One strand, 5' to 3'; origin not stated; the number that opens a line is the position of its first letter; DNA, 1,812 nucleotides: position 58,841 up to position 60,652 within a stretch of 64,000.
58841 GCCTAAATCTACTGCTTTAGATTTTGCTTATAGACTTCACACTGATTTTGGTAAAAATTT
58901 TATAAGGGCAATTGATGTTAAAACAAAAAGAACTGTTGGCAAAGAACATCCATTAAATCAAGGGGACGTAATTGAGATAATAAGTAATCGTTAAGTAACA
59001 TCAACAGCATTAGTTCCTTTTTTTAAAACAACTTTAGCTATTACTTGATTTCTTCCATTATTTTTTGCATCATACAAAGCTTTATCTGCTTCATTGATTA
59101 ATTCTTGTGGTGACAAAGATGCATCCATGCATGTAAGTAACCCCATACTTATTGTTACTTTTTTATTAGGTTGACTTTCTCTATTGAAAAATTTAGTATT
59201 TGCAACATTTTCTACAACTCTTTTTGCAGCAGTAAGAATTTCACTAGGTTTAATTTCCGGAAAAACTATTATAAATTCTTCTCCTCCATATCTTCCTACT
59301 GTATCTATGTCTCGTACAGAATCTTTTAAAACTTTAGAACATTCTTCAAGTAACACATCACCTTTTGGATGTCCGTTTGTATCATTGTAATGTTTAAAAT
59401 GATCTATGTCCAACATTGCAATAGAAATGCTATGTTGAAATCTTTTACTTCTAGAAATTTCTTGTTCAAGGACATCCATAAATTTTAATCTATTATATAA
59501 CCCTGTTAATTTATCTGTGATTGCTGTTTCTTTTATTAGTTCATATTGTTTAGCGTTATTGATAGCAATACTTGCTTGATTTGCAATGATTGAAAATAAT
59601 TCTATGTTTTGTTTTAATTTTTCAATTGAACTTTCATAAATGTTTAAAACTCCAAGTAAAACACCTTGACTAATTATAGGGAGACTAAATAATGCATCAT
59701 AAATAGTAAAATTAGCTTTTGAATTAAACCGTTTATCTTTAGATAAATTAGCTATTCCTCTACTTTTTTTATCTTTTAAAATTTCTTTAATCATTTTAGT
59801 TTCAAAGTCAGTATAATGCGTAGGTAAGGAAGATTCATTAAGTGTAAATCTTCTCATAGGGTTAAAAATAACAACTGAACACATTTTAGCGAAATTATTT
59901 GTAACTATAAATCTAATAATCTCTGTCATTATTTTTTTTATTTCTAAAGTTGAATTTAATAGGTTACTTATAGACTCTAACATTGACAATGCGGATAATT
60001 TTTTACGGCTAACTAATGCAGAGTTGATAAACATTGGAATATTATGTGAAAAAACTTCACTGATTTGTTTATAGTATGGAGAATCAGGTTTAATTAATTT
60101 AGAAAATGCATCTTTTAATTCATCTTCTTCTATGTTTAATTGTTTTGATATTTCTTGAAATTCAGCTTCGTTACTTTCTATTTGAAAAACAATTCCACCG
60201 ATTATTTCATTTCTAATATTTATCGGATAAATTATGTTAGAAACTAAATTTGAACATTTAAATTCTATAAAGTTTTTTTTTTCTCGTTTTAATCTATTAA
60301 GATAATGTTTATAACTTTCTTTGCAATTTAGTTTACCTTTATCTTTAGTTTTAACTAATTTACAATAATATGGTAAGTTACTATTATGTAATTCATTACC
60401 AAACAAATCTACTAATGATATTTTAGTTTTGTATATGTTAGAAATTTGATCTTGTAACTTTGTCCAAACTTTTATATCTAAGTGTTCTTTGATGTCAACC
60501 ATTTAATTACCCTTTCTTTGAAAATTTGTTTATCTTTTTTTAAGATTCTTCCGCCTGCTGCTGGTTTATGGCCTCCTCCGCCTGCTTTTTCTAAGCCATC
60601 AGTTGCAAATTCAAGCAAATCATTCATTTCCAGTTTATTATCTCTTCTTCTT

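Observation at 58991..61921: Catalytically intact PocR-GAF-GGDEF diguanylate cyclase, overlapped with a DHH/DHHA1 phosphoesterase, on an archaeal contig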

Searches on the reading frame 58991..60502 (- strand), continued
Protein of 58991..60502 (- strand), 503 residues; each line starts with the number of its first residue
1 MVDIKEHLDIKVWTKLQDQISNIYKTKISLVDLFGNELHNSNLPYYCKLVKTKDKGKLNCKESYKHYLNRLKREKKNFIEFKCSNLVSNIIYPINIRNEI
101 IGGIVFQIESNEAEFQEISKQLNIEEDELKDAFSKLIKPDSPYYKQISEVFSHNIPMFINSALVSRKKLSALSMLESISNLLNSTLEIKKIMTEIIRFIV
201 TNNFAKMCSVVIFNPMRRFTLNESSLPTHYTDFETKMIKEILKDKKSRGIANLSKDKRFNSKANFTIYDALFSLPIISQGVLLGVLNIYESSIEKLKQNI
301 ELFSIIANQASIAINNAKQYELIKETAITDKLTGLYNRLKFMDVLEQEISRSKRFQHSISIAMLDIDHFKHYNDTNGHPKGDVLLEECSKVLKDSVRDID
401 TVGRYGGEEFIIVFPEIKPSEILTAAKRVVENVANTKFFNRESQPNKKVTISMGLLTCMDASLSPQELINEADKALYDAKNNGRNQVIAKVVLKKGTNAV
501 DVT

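Call 96: search_protein_representatives(alignment_id=A1)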
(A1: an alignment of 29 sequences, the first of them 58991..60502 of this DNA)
Query: 29 sequences, 511 profile positions. Proteins with E-value up to 0.001 (for the whole library): 657360; up to 1e-10: 520867; up to 1e-30: 196652. The best 150 are listed.
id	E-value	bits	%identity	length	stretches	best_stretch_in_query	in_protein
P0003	5.6e-202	688.6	-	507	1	1-510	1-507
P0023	9.8e-191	651.5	-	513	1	3-509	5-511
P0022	2.7e-190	650.1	-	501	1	1-510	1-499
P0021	9.1e-189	645.0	-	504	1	3-509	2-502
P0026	1.3e-187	641.2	-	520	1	2-510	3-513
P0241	3.1e-180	616.9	-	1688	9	173-494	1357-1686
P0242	3.1e-179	613.6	-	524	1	1-498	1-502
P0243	2.9e-176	603.8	-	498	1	1-496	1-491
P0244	1.4e-170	585.1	-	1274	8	337-494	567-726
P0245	1.1e-161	555.7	-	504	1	7-510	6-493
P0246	6.7e-161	553.1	-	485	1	9-505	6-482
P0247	1.4e-160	552.0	-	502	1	8-509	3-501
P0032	2.2e-159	548.1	-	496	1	5-509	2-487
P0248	9.3e-157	539.4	-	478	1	4-501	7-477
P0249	1.0e-153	529.4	-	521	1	4-510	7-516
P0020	1.1e-142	493.0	-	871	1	12-508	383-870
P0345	7.6e-99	348.4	-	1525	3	7-495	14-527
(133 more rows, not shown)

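Call 97: search_protein_families(library=pfam, proteins=[P0345, P0020], max_evalue=0.001)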
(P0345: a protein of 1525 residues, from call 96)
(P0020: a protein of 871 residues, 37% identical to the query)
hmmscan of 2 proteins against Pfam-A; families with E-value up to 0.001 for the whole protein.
P0345 (1525 aa): 11 families
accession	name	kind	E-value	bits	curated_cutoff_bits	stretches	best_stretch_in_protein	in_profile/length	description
PF00990.26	GGDEF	-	2.2e-95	317.3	23.8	2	1100-1255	1-160/161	Diguanylate cyclase, GGDEF domain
PF00563.25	EAL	-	1.5e-75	254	31.3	1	1276-1511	2-236/236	EAL domain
PF10114.15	PocR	-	7.2e-50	169.3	23.9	1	14-174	1-161/162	Sensory domain found in PocR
PF13185.12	GAF_2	-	2.3e-38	131.9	28.6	2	696-838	5-135/136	GAF domain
PF13426.13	PAS_9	-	1.3e-32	112.5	27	2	566-663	2-102/103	PAS domain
PF00989.32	PAS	-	1.5e-31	109.1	22.6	3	556-662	2-113/113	PAS fold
PF08448.16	PAS_4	-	2.5e-26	92.5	23.1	2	865-967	1-108/110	PAS fold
PF08447.18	PAS_3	-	3.5e-25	88.5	25.6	3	883-952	3-74/89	PAS fold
PF01590.32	GAF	-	3.4e-23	83.1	22.4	2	217-354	10-133/133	GAF domain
PF13188.13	PAS_8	-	2.1e-21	75.4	21.8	2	555-598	1-41/65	PAS domain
PF13492.12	GAF_3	-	3.9e-08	34.2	27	0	701-838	8-127/129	GAF domain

P0020 (871 aa): 7 families
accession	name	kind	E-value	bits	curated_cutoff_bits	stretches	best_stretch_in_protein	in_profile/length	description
PF00990.26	GGDEF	-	3.2e-39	134.7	23.8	1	696-854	1-160/161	Diguanylate cyclase, GGDEF domain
PF10114.15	PocR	-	2e-11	44.3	23.9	1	384-518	7-148/162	Sensory domain found in PocR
PF01368.27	DHH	-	2.1e-09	38.2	28.1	1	28-154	3-103/125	DHH family, N-terminal domain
PF02272.25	DHHA1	-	5.2e-09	36.9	25.9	1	287-367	21-100/102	DHHA1 domain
PF01590.32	GAF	-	8.7e-09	36.5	22.4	1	557-683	2-133/133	GAF domain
PF13185.12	GAF_2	-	1.5e-08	35.4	28.6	1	556-683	3-135/136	GAF domain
PF13492.12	GAF_3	-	7.1e-06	26.9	27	1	557-683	2-127/129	GAF domain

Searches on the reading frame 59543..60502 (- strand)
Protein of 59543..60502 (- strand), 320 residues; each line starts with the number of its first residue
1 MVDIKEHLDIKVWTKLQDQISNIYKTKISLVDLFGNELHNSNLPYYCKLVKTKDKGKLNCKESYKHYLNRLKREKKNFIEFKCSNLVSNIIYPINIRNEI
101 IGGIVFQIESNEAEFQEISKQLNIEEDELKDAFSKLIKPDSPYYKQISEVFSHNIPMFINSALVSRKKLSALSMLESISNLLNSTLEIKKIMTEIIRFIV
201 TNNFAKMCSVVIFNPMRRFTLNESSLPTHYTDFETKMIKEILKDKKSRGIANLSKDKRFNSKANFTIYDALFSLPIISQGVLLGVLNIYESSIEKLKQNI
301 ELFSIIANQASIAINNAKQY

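Call 70: find_homologous_proteins(query=window:59543-60502:-, max_evalue=0.001)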
Query window:59543-60502:- (320 aa): 6 proteins with E <= 0.001 among 1853 candidates.
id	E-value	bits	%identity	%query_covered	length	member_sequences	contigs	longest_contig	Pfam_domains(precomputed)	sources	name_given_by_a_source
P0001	1.8e-198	676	100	100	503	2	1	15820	PF13185.13,PF01590.33,PF10114.16,PF00990.27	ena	-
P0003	2.3e-95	337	52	100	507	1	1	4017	PF13185.13,PF01590.33,PF10114.16,PF00990.27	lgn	-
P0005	1.9e-91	325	52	99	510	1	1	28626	PF13185.13,PF01590.33,PF10114.16,PF00990.27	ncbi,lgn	-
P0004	4.7e-91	323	50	99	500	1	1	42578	PF13185.13,PF01590.33,PF10114.16,PF13492.13,PF00990.27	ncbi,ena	-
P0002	1.2e-87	312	69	72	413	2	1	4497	PF13185.13,PF01590.33,PF00990.27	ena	-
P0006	5.0e-76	274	44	97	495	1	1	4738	PF13185.13,PF01590.33,PF10114.16,PF00990.27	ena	-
